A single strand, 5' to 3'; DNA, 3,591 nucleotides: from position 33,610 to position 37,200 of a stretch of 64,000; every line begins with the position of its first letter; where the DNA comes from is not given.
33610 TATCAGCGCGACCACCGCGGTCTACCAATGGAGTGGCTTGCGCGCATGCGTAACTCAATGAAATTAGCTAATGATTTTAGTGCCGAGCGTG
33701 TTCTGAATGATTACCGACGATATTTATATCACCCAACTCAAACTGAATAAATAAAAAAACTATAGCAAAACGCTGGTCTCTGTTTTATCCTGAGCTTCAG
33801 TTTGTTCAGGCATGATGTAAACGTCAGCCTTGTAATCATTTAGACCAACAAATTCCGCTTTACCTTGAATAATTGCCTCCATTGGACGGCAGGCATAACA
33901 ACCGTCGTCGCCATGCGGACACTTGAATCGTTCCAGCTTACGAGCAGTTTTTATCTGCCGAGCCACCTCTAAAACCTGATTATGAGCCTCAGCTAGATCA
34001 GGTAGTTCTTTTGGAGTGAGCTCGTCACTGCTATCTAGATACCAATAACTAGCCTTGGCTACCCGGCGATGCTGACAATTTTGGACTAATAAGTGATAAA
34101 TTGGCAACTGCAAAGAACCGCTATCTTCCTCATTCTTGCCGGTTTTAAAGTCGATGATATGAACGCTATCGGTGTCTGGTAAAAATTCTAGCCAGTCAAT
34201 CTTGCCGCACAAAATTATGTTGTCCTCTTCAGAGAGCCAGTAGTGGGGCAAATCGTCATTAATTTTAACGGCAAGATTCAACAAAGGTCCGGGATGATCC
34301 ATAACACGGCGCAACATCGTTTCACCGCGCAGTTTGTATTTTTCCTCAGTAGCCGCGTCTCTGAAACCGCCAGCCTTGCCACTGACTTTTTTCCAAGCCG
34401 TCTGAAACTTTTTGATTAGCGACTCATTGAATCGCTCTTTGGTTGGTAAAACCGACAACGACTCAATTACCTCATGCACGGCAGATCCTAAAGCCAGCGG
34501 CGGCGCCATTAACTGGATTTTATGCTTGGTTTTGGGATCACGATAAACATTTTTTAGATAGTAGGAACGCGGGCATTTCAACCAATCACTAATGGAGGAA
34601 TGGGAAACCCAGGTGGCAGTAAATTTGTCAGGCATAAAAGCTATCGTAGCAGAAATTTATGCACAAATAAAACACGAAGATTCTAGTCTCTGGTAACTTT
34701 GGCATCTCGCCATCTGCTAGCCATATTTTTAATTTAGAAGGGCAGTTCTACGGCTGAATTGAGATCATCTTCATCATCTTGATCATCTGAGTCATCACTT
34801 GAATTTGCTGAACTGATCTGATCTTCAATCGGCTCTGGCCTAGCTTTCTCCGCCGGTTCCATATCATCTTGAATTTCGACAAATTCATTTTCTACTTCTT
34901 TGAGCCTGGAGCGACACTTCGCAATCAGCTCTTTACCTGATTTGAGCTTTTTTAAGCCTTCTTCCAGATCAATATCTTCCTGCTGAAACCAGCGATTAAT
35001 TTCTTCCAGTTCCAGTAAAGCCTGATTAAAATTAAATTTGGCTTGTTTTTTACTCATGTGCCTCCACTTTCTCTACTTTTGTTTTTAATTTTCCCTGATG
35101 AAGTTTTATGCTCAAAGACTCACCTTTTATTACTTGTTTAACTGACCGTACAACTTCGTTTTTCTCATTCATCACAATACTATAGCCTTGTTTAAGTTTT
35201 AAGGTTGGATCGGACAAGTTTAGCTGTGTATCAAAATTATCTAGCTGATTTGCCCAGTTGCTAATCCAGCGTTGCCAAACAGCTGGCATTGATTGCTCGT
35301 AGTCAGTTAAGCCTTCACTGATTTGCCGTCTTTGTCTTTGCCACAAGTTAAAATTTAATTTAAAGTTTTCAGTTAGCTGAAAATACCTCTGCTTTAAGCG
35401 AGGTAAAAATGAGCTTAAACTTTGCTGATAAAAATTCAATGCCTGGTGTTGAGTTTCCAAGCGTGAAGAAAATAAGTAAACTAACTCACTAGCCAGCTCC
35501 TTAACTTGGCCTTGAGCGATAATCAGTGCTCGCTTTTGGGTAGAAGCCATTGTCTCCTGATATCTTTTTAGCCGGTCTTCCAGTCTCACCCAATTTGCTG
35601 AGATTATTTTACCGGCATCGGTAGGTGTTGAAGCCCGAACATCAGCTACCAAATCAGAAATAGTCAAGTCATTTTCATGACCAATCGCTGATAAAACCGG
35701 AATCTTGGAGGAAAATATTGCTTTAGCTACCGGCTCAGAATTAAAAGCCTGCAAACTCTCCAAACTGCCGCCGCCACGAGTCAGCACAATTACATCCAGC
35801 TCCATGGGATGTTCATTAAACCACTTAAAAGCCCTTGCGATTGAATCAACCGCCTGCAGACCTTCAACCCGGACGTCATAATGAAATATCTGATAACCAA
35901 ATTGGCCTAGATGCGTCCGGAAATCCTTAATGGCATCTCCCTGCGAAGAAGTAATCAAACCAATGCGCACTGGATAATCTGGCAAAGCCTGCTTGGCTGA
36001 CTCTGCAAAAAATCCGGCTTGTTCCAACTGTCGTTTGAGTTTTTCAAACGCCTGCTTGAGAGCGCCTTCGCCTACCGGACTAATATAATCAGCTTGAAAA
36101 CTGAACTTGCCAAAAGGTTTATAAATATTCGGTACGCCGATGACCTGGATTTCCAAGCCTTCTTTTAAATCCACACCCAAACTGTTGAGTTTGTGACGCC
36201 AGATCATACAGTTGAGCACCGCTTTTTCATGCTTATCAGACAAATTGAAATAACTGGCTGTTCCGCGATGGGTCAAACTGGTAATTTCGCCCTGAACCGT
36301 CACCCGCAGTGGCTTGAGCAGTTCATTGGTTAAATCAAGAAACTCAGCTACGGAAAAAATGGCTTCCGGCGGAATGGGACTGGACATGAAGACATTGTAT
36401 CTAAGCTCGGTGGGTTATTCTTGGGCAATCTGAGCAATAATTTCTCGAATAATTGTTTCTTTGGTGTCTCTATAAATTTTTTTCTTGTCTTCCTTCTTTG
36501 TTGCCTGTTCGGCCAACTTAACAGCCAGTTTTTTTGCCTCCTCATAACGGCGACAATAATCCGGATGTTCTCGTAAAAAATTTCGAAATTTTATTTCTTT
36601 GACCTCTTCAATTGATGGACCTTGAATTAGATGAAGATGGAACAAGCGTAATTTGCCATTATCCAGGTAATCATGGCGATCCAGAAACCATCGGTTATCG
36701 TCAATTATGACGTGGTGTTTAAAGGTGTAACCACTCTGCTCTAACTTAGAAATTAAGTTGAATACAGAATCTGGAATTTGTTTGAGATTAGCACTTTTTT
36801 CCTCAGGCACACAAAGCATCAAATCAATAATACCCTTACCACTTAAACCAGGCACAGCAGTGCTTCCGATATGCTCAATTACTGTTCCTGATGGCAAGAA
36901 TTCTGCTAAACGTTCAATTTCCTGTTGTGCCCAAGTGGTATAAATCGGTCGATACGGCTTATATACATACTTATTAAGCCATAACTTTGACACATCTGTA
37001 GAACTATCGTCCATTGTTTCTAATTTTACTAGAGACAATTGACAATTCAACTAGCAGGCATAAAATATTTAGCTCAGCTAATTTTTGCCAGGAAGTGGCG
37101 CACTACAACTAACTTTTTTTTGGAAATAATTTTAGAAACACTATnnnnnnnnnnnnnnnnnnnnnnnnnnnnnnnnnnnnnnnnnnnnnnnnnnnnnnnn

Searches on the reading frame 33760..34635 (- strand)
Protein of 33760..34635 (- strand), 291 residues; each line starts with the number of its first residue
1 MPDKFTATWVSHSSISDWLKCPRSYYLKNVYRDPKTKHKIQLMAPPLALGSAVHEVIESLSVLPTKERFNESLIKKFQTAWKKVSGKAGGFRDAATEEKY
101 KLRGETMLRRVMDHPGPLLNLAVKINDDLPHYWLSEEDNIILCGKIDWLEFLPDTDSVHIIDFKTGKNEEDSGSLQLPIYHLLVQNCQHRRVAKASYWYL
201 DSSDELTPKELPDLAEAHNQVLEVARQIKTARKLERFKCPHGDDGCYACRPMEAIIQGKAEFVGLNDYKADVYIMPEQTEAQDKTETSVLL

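Call 11: search_protein_families(library=pfam, proteins=[window:33760-34635:-], max_evalue=0.001)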
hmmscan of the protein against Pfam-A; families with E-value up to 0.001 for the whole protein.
window:33760-34635:- (291 aa): 1 family
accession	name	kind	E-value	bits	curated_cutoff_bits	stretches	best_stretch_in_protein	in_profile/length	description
PF12705.13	PDDEXK_1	-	3.8e-22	79.9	22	1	10-249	2-240/247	PD-(D/E)XK nuclease superfamily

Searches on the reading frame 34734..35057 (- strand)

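Call 11: search_protein_families(library=pfam, proteins=[window:34734-35057:-], max_evalue=0.001)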
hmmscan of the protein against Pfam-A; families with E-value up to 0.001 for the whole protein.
window:34734-35057:- (107 aa): 1 family
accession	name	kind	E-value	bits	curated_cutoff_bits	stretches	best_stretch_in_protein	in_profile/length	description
PF02609.21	Exonuc_VII_S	-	5e-10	39.7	24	1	10-58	1-49/52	Exonuclease VII small subunit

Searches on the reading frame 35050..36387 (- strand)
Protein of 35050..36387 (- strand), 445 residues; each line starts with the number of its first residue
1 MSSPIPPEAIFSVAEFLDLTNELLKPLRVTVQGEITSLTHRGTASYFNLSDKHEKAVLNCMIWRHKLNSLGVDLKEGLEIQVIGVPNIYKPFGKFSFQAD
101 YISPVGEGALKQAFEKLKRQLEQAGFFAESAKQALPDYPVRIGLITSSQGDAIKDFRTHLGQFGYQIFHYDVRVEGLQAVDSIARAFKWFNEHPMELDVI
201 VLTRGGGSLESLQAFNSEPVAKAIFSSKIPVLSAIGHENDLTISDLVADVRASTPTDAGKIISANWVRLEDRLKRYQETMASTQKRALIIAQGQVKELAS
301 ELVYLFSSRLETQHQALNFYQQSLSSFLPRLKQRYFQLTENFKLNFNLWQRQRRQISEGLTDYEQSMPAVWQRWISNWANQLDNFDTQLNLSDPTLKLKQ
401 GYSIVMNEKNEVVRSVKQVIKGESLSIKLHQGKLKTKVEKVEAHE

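Call 11: search_protein_families(library=pfam, proteins=[window:35050-36387:-], max_evalue=0.001)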
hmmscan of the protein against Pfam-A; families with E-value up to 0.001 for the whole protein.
window:35050-36387:- (445 aa): 3 families
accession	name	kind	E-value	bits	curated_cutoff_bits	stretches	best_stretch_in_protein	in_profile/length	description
PF02601.20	Exonuc_VII_L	-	9e-76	255.8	35.9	1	127-436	2-314/315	Exonuclease VII, large subunit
PF13742.12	tRNA_anti_2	-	1.6e-17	64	27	1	12-102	2-94/95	OB-fold nucleic acid binding domain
PF01336.31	tRNA_anti-codon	-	7e-08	32.7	27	1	29-104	1-74/75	OB-fold nucleic acid binding domain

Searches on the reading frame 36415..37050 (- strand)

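Call 11: search_protein_families(library=pfam, proteins=[window:36415-37050:-], max_evalue=0.001)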
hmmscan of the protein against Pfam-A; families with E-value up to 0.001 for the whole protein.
window:36415-37050:- (211 aa): 1 family
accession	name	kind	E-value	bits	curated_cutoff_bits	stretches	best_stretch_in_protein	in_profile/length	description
PF04229.20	GrpB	-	1.5e-28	100.4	25.5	1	31-206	5-158/159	GrpB protein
